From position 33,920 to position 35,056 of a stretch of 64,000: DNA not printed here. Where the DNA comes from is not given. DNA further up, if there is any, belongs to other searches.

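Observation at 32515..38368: Peptide-type ABC importer locus lacking ATPase genes, translationally coupled to a CN-hydrolase and an M24 peptidase (plus a cupin)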

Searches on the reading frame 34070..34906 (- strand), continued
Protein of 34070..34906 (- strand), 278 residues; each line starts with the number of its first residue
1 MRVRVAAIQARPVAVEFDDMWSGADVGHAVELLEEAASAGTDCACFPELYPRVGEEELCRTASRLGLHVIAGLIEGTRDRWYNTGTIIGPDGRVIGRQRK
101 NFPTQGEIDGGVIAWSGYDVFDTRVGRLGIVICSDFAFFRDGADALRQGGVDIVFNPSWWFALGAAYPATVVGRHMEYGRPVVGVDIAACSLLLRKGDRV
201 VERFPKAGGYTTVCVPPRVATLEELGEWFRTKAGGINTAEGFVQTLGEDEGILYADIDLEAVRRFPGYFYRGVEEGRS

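Call 22: search_protein_families(library=pfam, proteins=[L032:10837-11712:+, L032:11517-12470:+, L032:12427-13239:+, L032:13235-14671:+, L038:10871-11731:+, L038:5638-6246:+, L038:4431-5657:+, L033:10874-12202:+, L029:3429-4229:-, L029:2612-3385:-], max_evalue=0.001)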
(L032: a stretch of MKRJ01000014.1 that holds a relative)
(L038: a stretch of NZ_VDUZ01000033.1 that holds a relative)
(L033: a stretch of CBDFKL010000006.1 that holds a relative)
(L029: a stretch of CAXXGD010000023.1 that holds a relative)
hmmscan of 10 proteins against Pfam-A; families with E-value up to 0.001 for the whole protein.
L032:10837-11712:+ (291 aa): 2 families
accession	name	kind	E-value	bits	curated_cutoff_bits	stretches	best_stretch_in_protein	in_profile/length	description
PF01522.26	Polysacc_deac_1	-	2.1e-21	76.6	23.1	1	59-161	16-118/124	Polysaccharide deacetylase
PF03065.20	Glyco_hydro_57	-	3.6e-05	23.6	21.2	1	102-167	103-169/291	Glycosyl hydrolase family 57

L032:11517-12470:+ (317 aa): 6 families
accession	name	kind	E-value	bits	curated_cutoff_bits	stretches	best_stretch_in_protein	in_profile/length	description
PF13561.12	adh_short_C2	-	5.9e-59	199.9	27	1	78-314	1-235/236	Enoyl-(Acyl carrier protein) reductase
PF00106.31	adh_short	-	4.9e-53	179.9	26.6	1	74-258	3-189/195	short chain dehydrogenase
PF08659.16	KR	-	4.2e-09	37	22.6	1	75-231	4-162/180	KR domain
PF23441.1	SDR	-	2.7e-08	34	27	1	176-313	121-254/258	SDR-like rossmann domain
PF01370.27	Epimerase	-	0.00012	22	20.9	1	74-227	1-151/240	NAD dependent epimerase/dehydratase family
PF13460.12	NAD_binding_10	-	0.00017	21.9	27.2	1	78-143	1-63/184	NAD(P)H-binding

L032:12427-13239:+ (270 aa): 5 families
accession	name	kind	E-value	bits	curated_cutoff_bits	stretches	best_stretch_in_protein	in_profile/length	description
PF13561.12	adh_short_C2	-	6.4e-61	206.4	27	1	35-266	1-234/236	Enoyl-(Acyl carrier protein) reductase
PF00106.31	adh_short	-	1.2e-50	172.2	26.6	1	29-217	1-189/195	short chain dehydrogenase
PF08659.16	KR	-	3.1e-06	27.7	22.6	1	31-191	3-163/180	KR domain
PF23441.1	SDR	-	4.4e-05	23.4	27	0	179-269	165-257/258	SDR-like rossmann domain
PF01370.27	Epimerase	-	0.00087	19.2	20.9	0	31-173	1-124/240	NAD dependent epimerase/dehydratase family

L032:13235-14671:+ (478 aa): 1 family
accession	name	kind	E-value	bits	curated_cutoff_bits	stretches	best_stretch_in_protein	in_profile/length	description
PF01425.27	Amidase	-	4.9e-100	336.1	27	1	36-455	1-444/445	Amidase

L038:10871-11731:+ (286 aa): 2 families
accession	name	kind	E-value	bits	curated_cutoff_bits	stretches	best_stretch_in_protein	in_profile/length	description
PF01522.26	Polysacc_deac_1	-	1.1e-25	90.5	23.1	1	55-162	16-123/124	Polysaccharide deacetylase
PF10096.14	DUF2334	-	9.7e-05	22.5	26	1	88-199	54-154/203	Uncharacterized protein conserved in bacteria (DUF2334)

L038:5638-6246:+ (202 aa): 5 families
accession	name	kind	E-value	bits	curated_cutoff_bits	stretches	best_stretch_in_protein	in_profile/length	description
PF12802.13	MarR_2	-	3.4e-10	40.4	27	1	90-150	2-60/61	MarR family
PF01047.28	MarR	-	7.3e-08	32.6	24.6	1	110-152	17-59/59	MarR family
PF13463.12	HTH_27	-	7.6e-05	23.3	22.2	1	115-160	23-68/68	Winged helix DNA-binding domain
PF22381.2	Staph_reg_Sar_Rot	-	0.00012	22.6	27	1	92-160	13-78/85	Transcriptional regulator SarA/Rot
PF13601.12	HTH_34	-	0.00036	21.1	27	1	113-168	17-73/80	Winged helix DNA-binding domain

L038:4431-5657:+ (408 aa): 7 families
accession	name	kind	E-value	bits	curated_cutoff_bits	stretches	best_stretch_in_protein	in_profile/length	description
PF02222.28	ATP-grasp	-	1.8e-56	191.1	27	1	129-307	3-179/179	ATP-grasp domain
PF21244.3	PurT_C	-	5.4e-18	64.7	26.7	1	328-402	1-68/68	PurT, C-terminal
PF22660.2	RS_preATP-grasp-like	-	2.4e-09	37.9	27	1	20-115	2-94/98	Ribonucleotide synthetase preATP-grasp domain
PF07478.18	Dala_Dala_lig_C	-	1.1e-07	32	24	1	146-291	26-176/204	D-ala D-ala ligase C-terminus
PF02786.22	CPSase_L_D2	-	9.2e-06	25.8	19.8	1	129-289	9-178/211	Carbamoyl-phosphate synthase L chain, ATP binding domain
PF02655.19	ATP-grasp_3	-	0.00057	20.4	23.2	1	152-291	27-157/160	ATP-grasp domain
PF01071.24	GARS_A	-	0.00066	20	27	0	130-217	11-100/194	Phosphoribosylglycinamide synthetase, ATP-grasp (A) domain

L033:10874-12202:+ (442 aa): 1 family
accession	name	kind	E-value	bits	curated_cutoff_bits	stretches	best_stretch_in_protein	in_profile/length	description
PF09861.14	Lar_N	-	1.8e-05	24.5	23.3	1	84-202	73-192/204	Lactate racemase N-terminal domain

L029:3429-4229:- (266 aa): 1 family
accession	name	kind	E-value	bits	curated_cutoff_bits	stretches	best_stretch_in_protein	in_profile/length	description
PF00857.26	Isochorismatase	-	2.6e-37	129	27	1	74-248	1-173/175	Isochorismatase domain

L029:2612-3385:- (257 aa): 0 families

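Call 29: search_protein_families(library=ncbifam, proteins=[window:34070-34906:-, L032:10837-11712:+, L032:13235-14671:+, L005:11033-12142:+], max_evalue=0.00001)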
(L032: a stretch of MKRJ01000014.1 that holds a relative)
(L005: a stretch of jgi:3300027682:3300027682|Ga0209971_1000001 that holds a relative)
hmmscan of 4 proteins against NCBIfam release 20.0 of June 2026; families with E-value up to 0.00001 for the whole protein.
window:34070-34906:- (278 aa): 3 families
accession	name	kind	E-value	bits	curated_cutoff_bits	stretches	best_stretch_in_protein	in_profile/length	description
NF040852.1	nitrile_Arch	equivalog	3.7e-11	42.7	500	1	58-158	71-170/262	nitrilase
TIGR03381.1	agmatine_aguB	equivalog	1.8e-08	34.1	410.25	1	60-187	73-200/279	N-carbamoylputrescine amidase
TIGR04048.1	nitrile_sll0784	equivalog_domain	1.2e-07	31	502.6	0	55-134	80-160/301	Nit6803 family nitrilase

L032:10837-11712:+ (291 aa): 9 families
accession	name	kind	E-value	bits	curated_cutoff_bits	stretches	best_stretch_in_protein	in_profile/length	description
TIGR03212.1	uraD_N-term-dom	equivalog_domain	3.3e-29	101.9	424.6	1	52-277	67-287/297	allantoinase PuuE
TIGR03006.1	pepcterm_polyde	equivalog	5.8e-20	71.5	276.2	1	66-171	38-146/272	XrtA system polysaccharide deacetylase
TIGR02764.1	spore_ybaN_pdaB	equivalog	3.2e-14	53.1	237.4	1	65-159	22-116/191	polysaccharide deacetylase family sporulation protein PdaB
TIGR02873.1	spore_ylxY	hypoth_equivalog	7.5e-13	48.3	391.5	1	65-147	101-183/268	probable sporulation protein, polysaccharide deacetylase family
TIGR04243.1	nodulat_NodB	equivalog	6.7e-12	45.3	240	1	64-139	17-92/197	chitooligosaccharide deacetylase NodB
NF045821.1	PgAcgDacpgdA1_Bac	equivalog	3e-11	42.7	400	1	64-151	103-190/282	peptidoglycan-N-acetylglucosamine deacetylase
TIGR02884.1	spore_pdaA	equivalog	1.2e-09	38.3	298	1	64-156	52-145/224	delta-lactam-biosynthetic de-N-acetylase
NF045820.1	PgAcgDacpgdA_Strep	equivalog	1.9e-08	33.6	800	1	64-147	283-366/463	peptidoglycan-N-acetylglucosamine deacetylase PgdA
NF045822.1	PgAcgDacpgdA2_Bac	equivalog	4.6e-06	26.1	400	1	67-148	87-168/274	peptidoglycan-N-acetylglucosamine deacetylase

L032:13235-14671:+ (478 aa): 26 families (the best 25 are shown)
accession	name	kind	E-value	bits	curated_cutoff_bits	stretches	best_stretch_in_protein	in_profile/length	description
NF004815.0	PRK06169.1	equivalog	6.1e-118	394.3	506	1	12-469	4-462/471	amidase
NF005686.0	PRK07486.1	subfamily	5.2e-96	322.2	465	1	8-471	4-478/486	amidase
NF004717.0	PRK06061.1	equivalog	4.5e-89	299.3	498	1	23-470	22-471/483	amidase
NF005687.0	PRK07487.1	subfamily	2.6e-88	296.9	428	1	14-469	4-459/468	amidase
NF009119.0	PRK12470.1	equivalog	7.4e-84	282.4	498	1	15-470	6-456/462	amidase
NF004816.0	PRK06170.1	equivalog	1.5e-82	277.8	503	1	20-474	14-490/493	amidase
NF005450.0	PRK07042.1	equivalog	8e-81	271.9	458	1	14-465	3-451/464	amidase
NF006631.0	PRK09201.1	equivalog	1.1e-75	255.2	461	1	16-467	5-456/466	AtzE family amidohydrolase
TIGR02715.1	amido_AtzE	subfamily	4.7e-72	243.4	425.75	1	20-464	2-446/452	AtzE family amidohydrolase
NF005688.0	PRK07488.1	equivalog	3.4e-69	234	532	2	10-305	3-290/474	indoleacetamide hydrolase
TIGR00132.1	gatA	equivalog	1.8e-67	228.1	481.1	2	25-320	3-303/466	Asp-tRNA(Asn)/Glu-tRNA(Gln) amidotransferase subunit GatA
NF005460.0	PRK07056.1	subfamily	6.8e-66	223.1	447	1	25-467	15-454/457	amidase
NF005899.0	PRK07869.1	equivalog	7.7e-65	219.5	418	1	15-468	12-464/471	amidase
NF006043.0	PRK08186.1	subfamily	7.2e-59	199.7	487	1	19-469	8-451/600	allophanate hydrolase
NF005565.0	PRK07235.1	subfamily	5.8e-58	196.8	545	2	71-306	77-320/506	amidase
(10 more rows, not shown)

L005:11033-12142:+ (369 aa): 1 family
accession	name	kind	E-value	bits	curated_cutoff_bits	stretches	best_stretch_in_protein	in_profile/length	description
NF045496.1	FormamaseFmdA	equivalog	4.1e-74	249.7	500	1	4-368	5-383/407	formamidase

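Call 38: search_protein_families(library=pfam, proteins=[L029:4260-5402:-, L029:5257-6297:-, L020:13999-14742:+, L020:14534-15436:+, L016:13497-16115:-, L025:14669-15682:+, L015:12096-13574:-, L015:13061-14077:-, L038:11686-12717:+, L038:12561-13688:+], max_evalue=0.001)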
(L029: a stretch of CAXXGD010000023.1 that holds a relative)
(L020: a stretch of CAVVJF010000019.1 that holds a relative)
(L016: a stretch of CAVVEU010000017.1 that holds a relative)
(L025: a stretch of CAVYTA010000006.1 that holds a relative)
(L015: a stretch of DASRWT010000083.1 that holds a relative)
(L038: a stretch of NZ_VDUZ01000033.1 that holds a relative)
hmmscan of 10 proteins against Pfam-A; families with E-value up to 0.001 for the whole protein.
L029:4260-5402:- (380 aa): 2 families
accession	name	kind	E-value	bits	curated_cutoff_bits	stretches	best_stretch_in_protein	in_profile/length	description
PF00005.33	ABC_tran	-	2.5e-32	112.8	25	1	86-236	2-136/137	ABC transporter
PF08352.17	oligo_HPY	-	1.3e-15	58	27.1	1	288-355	1-65/65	Oligopeptide/dipeptide transporter, C-terminal region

L029:5257-6297:- (346 aa): 4 families
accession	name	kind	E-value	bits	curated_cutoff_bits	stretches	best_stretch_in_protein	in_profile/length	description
PF00005.33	ABC_tran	-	1e-28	101.1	25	1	43-202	2-137/137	ABC transporter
PF08352.17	oligo_HPY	-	6.4e-20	71.8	27.1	1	253-318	1-65/65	Oligopeptide/dipeptide transporter, C-terminal region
PF13304.12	AAA_21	-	3.8e-06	27.6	27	1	171-237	235-303/304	AAA domain, putative AbiEii toxin, Type IV TA system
PF02463.25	SMC_N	-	0.00039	20.3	40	0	56-238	28-203/220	RecF/RecN/SMC N terminal domain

L020:13999-14742:+ (247 aa): 7 families
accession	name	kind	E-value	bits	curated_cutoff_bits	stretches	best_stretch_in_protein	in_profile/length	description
PF00005.33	ABC_tran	-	1.2e-32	113.8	25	1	23-176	2-137/137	ABC transporter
PF13304.12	AAA_21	-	2.1e-11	44.9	27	1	34-57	1-24/304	AAA domain, putative AbiEii toxin, Type IV TA system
PF02463.25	SMC_N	-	4.8e-06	26.6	40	1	33-219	25-212/220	RecF/RecN/SMC N terminal domain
PF13476.12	AAA_23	-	3.5e-05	25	27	1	36-59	23-46/201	AAA domain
PF13555.12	AAA_29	-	3.6e-05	23.9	27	1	27-60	17-50/61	P-loop containing region of AAA domain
PF13604.12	AAA_30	-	0.00012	22.3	27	1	28-91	14-70/191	AAA domain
PF04310.18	MukB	-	0.00044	20.5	23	1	35-86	29-79/226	MukB N-terminal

L020:14534-15436:+ (300 aa): 4 families
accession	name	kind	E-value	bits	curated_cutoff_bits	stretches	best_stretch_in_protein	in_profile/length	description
PF00005.33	ABC_tran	-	2.6e-31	109.5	25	1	94-230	6-136/137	ABC transporter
PF13304.12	AAA_21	-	7e-07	30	27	0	193-255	228-294/304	AAA domain, putative AbiEii toxin, Type IV TA system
PF25199.1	nSTAND_NTPase5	-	0.00033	20.9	34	1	95-146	37-87/145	Novel STAND NTPase 5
PF13191.12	AAA_16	-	0.00039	21.4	32.6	1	91-193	17-124/167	AAA ATPase domain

L016:13497-16115:- (872 aa): 2 families
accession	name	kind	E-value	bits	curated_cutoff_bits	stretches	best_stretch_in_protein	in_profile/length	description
PF00005.33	ABC_tran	-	6e-32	111.5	25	1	648-802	3-137/137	ABC transporter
PF13304.12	AAA_21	-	1.1e-06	29.4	27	0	760-825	224-293/304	AAA domain, putative AbiEii toxin, Type IV TA system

L025:14669-15682:+ (337 aa): 13 families
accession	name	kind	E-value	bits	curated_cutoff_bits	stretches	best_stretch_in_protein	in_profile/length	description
PF00005.33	ABC_tran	-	2.9e-24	86.7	25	2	16-112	3-80/137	ABC transporter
PF13476.12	AAA_23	-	6.8e-10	40.4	27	1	29-51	24-46/201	AAA domain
PF13304.12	AAA_21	-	1.6e-09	38.7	27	1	26-49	1-24/304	AAA domain, putative AbiEii toxin, Type IV TA system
PF13555.12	AAA_29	-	1.8e-09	37.6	27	1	21-52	19-50/61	P-loop containing region of AAA domain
PF13604.12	AAA_30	-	7.5e-08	32.8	27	0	25-82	19-69/191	AAA domain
PF13191.12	AAA_16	-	9e-07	30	32.6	0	29-132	29-110/167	AAA ATPase domain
PF25199.1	nSTAND_NTPase5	-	5.5e-06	26.7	34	0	266-289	37-60/145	Novel STAND NTPase 5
PF13401.12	AAA_22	-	9.6e-06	26.4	27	0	269-295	4-30/130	AAA domain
PF02463.25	SMC_N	-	3.2e-05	23.9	40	0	25-45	25-45/220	RecF/RecN/SMC N terminal domain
PF04310.18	MukB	-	6.8e-05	23.1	23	1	27-80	29-81/226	MukB N-terminal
PF13514.12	AAA_27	-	0.00025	21.1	22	0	17-45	19-47/206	AAA domain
PF05729.18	NACHT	-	0.00047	20.5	26.7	0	29-48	5-24/167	NACHT domain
PF01926.29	MMR_HSR1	-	0.00064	20.3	21.9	0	28-61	3-35/113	50S ribosome-binding GTPase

L015:12096-13574:- (492 aa): 3 families
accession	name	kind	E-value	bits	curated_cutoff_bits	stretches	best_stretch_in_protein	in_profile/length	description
PF00005.33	ABC_tran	-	3.8e-31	109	25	1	204-354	2-136/137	ABC transporter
PF08352.17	oligo_HPY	-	5.6e-19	68.7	27.1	1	406-471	1-65/65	Oligopeptide/dipeptide transporter, C-terminal region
PF13304.12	AAA_21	-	0.00015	22.4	27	0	323-389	234-302/304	AAA domain, putative AbiEii toxin, Type IV TA system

L015:13061-14077:- (338 aa): 3 families
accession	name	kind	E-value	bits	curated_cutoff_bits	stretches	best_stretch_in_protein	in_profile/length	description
PF00005.33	ABC_tran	-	5.3e-28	98.8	25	1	43-201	2-137/137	ABC transporter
PF08352.17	oligo_HPY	-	1.1e-17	64.6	27.1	1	252-316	1-65/65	Oligopeptide/dipeptide transporter, C-terminal region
PF13304.12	AAA_21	-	6.7e-06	26.8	27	1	169-236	234-303/304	AAA domain, putative AbiEii toxin, Type IV TA system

L038:11686-12717:+ (343 aa): 4 families
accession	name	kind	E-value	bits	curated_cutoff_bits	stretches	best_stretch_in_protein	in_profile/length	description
PF00005.33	ABC_tran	-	3.3e-28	99.4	25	1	38-197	2-137/137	ABC transporter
PF08352.17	oligo_HPY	-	5.9e-21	75.1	27.1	1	248-313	1-65/65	Oligopeptide/dipeptide transporter, C-terminal region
PF02463.25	SMC_N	-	8.5e-05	22.5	40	1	51-242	28-212/220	RecF/RecN/SMC N terminal domain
PF13304.12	AAA_21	-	0.00068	20.2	27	0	166-232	235-303/304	AAA domain, putative AbiEii toxin, Type IV TA system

L038:12561-13688:+ (375 aa): 2 families
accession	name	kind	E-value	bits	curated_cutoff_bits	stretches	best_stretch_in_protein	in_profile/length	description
PF00005.33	ABC_tran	-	5.2e-31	108.5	25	1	85-235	2-136/137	ABC transporter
PF08352.17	oligo_HPY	-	1.7e-18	67.2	27.1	1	287-354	1-65/65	Oligopeptide/dipeptide transporter, C-terminal region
